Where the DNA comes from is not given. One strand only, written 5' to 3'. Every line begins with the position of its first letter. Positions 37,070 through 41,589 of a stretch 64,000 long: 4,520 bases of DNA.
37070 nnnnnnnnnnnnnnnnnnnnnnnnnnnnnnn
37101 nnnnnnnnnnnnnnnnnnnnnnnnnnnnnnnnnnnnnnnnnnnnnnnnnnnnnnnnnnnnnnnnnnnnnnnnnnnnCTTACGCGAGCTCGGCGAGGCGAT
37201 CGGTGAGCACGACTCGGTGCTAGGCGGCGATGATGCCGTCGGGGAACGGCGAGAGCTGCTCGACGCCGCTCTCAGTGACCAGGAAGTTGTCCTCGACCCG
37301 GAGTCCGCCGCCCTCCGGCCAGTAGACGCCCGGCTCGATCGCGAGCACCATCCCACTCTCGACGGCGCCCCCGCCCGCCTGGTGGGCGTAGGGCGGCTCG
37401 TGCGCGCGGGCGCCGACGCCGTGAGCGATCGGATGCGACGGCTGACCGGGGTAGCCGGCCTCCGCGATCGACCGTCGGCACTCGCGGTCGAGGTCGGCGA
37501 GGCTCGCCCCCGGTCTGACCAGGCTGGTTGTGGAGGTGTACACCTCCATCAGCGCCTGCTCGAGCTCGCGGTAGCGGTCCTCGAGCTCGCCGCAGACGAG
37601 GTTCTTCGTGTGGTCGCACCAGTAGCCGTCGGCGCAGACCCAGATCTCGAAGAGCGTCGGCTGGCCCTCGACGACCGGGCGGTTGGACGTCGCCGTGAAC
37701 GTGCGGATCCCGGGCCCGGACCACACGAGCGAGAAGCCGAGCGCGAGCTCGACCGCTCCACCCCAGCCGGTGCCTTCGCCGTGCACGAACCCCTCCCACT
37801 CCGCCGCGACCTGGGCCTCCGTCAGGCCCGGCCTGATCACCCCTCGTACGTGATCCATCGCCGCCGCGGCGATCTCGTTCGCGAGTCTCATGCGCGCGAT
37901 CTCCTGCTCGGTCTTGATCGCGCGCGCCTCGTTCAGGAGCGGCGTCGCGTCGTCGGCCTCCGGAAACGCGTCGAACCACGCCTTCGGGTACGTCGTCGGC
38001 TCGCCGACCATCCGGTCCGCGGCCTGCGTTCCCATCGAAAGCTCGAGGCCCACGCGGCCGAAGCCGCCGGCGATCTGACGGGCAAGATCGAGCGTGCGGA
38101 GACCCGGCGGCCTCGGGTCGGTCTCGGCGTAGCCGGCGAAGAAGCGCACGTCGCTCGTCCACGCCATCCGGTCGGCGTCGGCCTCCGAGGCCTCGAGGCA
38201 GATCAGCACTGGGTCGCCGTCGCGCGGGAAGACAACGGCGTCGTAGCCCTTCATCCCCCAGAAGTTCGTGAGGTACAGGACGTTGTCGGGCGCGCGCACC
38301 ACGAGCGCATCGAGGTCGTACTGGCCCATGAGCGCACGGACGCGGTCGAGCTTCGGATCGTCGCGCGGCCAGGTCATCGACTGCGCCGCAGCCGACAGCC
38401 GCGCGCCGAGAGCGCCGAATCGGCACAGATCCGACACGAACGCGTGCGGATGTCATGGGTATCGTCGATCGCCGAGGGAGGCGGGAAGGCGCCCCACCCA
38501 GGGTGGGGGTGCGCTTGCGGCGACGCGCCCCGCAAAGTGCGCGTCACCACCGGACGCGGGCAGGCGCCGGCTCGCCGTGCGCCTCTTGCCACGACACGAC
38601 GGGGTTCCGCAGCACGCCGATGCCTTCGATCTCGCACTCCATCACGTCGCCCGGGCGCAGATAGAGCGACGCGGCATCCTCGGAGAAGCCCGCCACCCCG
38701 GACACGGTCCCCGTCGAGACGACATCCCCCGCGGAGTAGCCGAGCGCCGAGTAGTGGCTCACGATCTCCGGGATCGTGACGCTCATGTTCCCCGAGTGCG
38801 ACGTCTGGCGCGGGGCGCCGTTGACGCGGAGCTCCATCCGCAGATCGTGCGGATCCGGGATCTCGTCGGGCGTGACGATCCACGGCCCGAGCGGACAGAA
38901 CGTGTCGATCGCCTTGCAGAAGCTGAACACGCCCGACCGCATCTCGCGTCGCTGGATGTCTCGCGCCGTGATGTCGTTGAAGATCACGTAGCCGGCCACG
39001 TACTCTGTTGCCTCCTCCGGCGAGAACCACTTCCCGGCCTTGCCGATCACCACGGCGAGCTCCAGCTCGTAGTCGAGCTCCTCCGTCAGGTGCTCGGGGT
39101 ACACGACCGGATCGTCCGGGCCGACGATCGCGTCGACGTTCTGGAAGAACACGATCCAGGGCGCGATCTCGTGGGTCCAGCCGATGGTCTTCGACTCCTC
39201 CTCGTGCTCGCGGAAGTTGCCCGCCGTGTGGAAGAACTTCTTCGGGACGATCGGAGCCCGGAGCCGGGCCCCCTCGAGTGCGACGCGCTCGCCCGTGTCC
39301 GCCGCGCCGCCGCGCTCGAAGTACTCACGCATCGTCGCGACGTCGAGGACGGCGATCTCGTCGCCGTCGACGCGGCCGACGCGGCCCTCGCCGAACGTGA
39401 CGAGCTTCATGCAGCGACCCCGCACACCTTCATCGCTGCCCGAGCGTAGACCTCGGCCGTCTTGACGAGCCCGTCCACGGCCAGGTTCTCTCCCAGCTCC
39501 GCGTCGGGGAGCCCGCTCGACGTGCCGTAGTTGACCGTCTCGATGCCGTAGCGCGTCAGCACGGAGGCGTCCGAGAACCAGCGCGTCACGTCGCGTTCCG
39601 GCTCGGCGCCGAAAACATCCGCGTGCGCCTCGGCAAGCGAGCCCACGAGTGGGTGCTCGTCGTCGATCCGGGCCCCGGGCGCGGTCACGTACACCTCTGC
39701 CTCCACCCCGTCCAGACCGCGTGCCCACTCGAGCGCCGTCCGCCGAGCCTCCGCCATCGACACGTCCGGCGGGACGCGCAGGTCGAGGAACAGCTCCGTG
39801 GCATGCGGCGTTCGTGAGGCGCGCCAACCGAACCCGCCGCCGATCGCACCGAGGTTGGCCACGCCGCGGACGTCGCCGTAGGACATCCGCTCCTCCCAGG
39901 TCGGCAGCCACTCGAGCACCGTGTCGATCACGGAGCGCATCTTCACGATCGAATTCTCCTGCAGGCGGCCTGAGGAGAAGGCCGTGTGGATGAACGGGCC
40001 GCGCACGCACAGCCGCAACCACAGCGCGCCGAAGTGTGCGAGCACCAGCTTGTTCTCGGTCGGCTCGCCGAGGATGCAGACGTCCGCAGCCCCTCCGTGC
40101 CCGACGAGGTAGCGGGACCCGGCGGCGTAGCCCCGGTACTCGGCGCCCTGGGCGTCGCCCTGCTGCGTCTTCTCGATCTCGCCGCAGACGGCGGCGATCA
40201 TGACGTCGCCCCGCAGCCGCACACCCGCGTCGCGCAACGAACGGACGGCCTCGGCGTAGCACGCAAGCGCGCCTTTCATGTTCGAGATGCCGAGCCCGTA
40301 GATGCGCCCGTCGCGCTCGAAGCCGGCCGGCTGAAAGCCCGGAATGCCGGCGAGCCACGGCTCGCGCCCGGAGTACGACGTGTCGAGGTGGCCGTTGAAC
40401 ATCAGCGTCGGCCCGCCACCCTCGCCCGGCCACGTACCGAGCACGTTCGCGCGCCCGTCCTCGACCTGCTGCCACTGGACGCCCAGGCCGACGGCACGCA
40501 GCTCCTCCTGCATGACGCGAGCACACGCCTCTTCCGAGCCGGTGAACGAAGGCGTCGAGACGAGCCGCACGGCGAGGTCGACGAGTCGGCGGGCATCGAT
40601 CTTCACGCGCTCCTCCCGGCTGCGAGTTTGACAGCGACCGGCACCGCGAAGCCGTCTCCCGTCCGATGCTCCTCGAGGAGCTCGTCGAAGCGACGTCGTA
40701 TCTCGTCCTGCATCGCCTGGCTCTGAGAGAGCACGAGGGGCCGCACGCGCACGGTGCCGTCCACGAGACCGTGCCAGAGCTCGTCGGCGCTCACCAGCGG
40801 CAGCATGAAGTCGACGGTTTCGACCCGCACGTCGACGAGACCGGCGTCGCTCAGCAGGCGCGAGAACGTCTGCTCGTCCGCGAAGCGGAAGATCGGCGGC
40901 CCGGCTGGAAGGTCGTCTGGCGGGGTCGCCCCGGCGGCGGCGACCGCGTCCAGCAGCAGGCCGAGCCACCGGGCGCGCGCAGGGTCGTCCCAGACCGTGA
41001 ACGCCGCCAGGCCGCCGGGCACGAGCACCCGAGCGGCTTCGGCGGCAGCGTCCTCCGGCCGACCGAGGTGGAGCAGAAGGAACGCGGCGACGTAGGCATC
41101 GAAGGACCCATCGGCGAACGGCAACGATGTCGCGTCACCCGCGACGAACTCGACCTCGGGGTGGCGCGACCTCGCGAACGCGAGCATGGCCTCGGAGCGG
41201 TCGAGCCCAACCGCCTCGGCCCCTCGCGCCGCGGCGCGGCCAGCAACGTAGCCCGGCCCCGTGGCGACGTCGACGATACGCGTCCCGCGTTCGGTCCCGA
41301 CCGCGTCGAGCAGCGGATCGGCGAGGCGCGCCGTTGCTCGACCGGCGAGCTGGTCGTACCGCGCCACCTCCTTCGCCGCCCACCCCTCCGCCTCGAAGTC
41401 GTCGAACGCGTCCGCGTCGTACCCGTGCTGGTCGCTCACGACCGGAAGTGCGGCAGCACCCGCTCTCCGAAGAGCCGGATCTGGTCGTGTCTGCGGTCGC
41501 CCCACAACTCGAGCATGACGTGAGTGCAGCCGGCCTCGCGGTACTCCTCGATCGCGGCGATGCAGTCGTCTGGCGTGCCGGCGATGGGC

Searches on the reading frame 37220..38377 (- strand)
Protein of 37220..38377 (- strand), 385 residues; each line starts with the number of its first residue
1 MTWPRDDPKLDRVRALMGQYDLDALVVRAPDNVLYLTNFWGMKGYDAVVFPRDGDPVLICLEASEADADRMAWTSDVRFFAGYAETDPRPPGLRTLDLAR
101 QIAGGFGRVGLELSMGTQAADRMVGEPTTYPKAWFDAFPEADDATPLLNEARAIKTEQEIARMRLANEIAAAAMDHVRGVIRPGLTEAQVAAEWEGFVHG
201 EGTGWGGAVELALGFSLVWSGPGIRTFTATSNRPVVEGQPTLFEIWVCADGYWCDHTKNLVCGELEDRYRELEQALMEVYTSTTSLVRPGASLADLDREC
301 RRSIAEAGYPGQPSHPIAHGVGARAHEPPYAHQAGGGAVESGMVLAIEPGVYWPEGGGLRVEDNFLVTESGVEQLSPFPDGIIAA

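Call 8: search_protein_families(library=pfam, proteins=[window:37220-38377:-])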
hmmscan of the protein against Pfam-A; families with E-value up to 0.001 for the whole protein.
window:37220-38377:- (385 aa): 2 families
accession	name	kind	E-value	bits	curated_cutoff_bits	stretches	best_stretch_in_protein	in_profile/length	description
PF00557.29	Peptidase_M24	-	2.9e-39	135.4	23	1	162-369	2-208/208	Metallopeptidase family M24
PF01321.24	Creatinase_N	-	1.4e-08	35.8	22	1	10-116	2-98/128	Creatinase/Prolidase N-terminal domain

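Call 66: search_protein_families(library=ncbifam, proteins=[window:37220-38377:-], max_evalue=1e-10)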
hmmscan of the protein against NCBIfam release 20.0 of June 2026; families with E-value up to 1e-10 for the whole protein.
window:37220-38377:- (385 aa): 9 families
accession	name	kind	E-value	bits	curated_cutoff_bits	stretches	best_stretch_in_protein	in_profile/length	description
NF007310.0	PRK09795.1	equivalog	3.4e-33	114.9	393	1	150-382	123-355/361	aminopeptidase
NF040821.1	dipep_PepQ_Arch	equivalog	1.5e-29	103.1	630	1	147-375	115-338/346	Xaa-Pro dipeptidase PepQ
TIGR02993.1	ectoine_eutD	equivalog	8.3e-21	74.6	613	1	9-380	14-385/391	ectoine hydrolase DoeA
NF011173.0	PRK14575.1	equivalog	2.5e-18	66.2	850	1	143-383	167-403/406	putative peptidase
NF038259.1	ectoine_DoeA_2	exception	4e-18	65.3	575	1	9-308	17-302/386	ectoine hydrolase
NF011720.0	PRK15173.1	subfamily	1e-17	64.2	420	1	143-383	104-340/343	peptidase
NF011174.0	PRK14576.1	subfamily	3.7e-15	55.7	487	1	143-376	166-395/405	putative endopeptidase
NF008131.0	PRK10879.1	equivalog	1.7e-13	50.1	465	0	143-302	162-317/438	Xaa-Pro aminopeptidase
TIGR00500.1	met_pdase_I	equivalog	2.1e-13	50.4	171.35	0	244-352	93-204/247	type I methionyl aminopeptidase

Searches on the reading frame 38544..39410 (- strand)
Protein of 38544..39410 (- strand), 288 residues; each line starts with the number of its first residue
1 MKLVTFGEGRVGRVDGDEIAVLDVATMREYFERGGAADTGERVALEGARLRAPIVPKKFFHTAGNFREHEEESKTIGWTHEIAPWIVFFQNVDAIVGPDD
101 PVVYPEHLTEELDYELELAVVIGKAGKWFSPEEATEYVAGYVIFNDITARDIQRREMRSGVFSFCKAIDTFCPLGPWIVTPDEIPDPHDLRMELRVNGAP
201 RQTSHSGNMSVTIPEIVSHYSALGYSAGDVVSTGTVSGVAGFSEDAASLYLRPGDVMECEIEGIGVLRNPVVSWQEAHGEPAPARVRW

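Call 8: search_protein_families(library=pfam, proteins=[window:38544-39410:-])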
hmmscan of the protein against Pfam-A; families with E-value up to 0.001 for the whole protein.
window:38544-39410:- (288 aa): 2 families
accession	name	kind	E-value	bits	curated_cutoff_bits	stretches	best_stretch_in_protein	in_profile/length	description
PF01557.24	FAA_hydrolase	-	8e-69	232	23.9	1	59-272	2-214/214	Fumarylacetoacetate (FAA) hydrolase C-terminal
PF10370.14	Rv2993c-like_N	-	7.1e-05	24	21.3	1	8-53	11-50/50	Rv2993c-like, N-terminal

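Call 66: search_protein_families(library=ncbifam, proteins=[window:38544-39410:-], max_evalue=1e-10)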
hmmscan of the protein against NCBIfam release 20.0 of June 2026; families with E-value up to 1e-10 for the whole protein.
window:38544-39410:- (288 aa): 6 families
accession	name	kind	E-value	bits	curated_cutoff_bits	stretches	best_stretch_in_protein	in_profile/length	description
NF053535.1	DhyDRhmHlse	equivalog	4.7e-48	163.9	500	1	48-276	61-283/284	2,4-didehydro-3-deoxy-L-rhamnonate hydrolase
TIGR02303.1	HpaG-C-term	equivalog_domain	1.1e-38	133.1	276.4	1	38-273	24-244/245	4-hydroxyphenylacetate degradation bifunctional isomerase/decarboxylase, C-terminal subunit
NF011750.0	PRK15203.1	equivalog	3.1e-26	92.1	811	1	86-277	248-428/429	4-hydroxyphenylacetate degradation bifunctional isomerase/decarboxylase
TIGR02305.1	HpaG-N-term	equivalog_domain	6.4e-23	81.3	228.65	1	86-271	34-205/205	4-hydroxyphenylacetate degradation bifunctional isomerase/decarboxylase, N-terminal subunit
NF007967.0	PRK10691.1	equivalog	7.8e-22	77.7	201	1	61-242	21-199/219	fumarylacetoacetate hydrolase family protein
NF009399.0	PRK12764.1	equivalog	6.2e-18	65.1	444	1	100-264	60-212/501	fumarylacetoacetate hydrolase family protein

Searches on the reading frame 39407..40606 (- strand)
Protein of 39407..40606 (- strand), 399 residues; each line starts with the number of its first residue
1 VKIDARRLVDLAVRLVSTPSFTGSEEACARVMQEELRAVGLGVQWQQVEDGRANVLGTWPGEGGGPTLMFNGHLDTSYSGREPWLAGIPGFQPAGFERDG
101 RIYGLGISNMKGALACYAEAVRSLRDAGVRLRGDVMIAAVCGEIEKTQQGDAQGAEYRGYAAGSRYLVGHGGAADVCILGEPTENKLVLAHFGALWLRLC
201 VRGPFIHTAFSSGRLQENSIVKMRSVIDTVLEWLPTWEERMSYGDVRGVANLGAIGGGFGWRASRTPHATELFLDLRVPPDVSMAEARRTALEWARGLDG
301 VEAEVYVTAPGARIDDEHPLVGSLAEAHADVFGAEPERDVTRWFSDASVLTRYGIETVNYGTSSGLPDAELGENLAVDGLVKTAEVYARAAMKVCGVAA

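Call 8: search_protein_families(library=pfam, proteins=[window:39407-40606:-])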
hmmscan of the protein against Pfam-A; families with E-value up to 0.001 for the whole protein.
window:39407-40606:- (399 aa): 1 family
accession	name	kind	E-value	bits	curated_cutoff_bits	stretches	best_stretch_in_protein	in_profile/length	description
PF01546.33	Peptidase_M20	-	2.6e-20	73.6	24.6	1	69-392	1-205/206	Peptidase family M20/M25/M40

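Call 66: search_protein_families(library=ncbifam, proteins=[window:39407-40606:-], max_evalue=1e-10)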
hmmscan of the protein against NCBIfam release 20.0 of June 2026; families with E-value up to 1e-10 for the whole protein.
window:39407-40606:- (399 aa): 21 families
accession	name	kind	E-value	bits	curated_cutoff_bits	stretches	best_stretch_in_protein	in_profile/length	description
TIGR01910.1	DapE-ArgE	subfamily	6.7e-43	147.3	217.6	1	9-386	1-373/373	ArgE/DapE family deacylase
NF005306.0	PRK06837.1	subfamily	3.2e-29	102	376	1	35-398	66-425/427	ArgE/DapE family deacylase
NF005373.0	PRK06915.1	equivalog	5.1e-28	98.2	428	1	51-398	79-421/422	peptidase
NF009555.0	PRK13004.1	equivalog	1.4e-23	83.4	321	1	7-244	16-231/399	YgeY family selenium metabolism-linked hydrolase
NF006400.0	PRK08651.1-3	equivalog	7.6e-23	80.9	374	1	62-395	80-407/410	succinyl-diaminopimelate desuccinylase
NF009557.0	PRK13009.1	equivalog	6.2e-22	78.3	284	1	8-392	5-372/377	succinyl-diaminopimelate desuccinylase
NF006399.0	PRK08651.1-2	equivalog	3.9e-21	75.5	381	1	8-233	6-216/405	succinyl-diaminopimelate desuccinylase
NF003474.0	PRK05111.1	equivalog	5.2e-21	75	460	1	19-289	26-276/383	acetylornithine deacetylase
NF006370.0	PRK08596.1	equivalog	7e-21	74.3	412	1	25-161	39-172/425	acetylornithine deacetylase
TIGR01892.1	AcOrn-deacetyl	equivalog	1.1e-20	74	297.7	1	15-389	6-363/365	acetylornithine deacetylase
TIGR01900.1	dapE-gram_pos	equivalog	6.4e-20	71.3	304.2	1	6-367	3-326/351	succinyl-diaminopimelate desuccinylase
TIGR01246.1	dapE_proteo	equivalog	7.2e-20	71.3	361.8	1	9-389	2-365/370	succinyl-diaminopimelate desuccinylase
TIGR03526.1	selenium_YgeY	hypoth_equivalog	1.2e-19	70.5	321.5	1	8-230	15-215/395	YgeY family selenium metabolism-linked hydrolase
NF006365.0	PRK08588.1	subfamily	2.1e-18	66.8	289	1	9-283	10-263/383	succinyl-diaminopimelate desuccinylase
NF005710.0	PRK07522.1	subfamily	6.7e-16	58.4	412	0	171-315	159-301/391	acetylornithine deacetylase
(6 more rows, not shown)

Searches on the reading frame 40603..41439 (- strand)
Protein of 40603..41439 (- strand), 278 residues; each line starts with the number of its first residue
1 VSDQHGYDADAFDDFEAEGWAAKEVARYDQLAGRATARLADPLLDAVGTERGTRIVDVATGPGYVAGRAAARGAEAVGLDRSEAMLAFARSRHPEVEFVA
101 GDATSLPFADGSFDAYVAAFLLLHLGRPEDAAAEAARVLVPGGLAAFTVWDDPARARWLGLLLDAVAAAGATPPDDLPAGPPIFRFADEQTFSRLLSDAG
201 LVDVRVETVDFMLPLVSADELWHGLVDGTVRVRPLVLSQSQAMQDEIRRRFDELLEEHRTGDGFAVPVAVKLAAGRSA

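Call 8: search_protein_families(library=pfam, proteins=[window:40603-41439:-])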
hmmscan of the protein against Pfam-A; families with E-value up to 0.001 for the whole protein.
window:40603-41439:- (278 aa): 6 families
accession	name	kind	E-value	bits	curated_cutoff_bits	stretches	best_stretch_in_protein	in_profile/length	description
PF08241.18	Methyltransf_11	-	2.6e-22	79.7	21.2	1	56-147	1-95/95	Methyltransferase domain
PF13649.12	Methyltransf_25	-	3.9e-21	76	27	1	55-143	1-97/97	Methyltransferase domain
PF13847.12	Methyltransf_31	-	2.6e-13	50.3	27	1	51-147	3-109/145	Methyltransferase domain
PF01209.24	Ubie_methyltran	-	5.1e-12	46.1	20.1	1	45-144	41-148/233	ubiE/COQ5 methyltransferase family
PF13489.12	Methyltransf_23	-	2.6e-10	40.7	27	1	35-204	5-162/164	Methyltransferase domain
PF08242.18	Methyltransf_12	-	5.1e-10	40.4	30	1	56-144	1-97/98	Methyltransferase domain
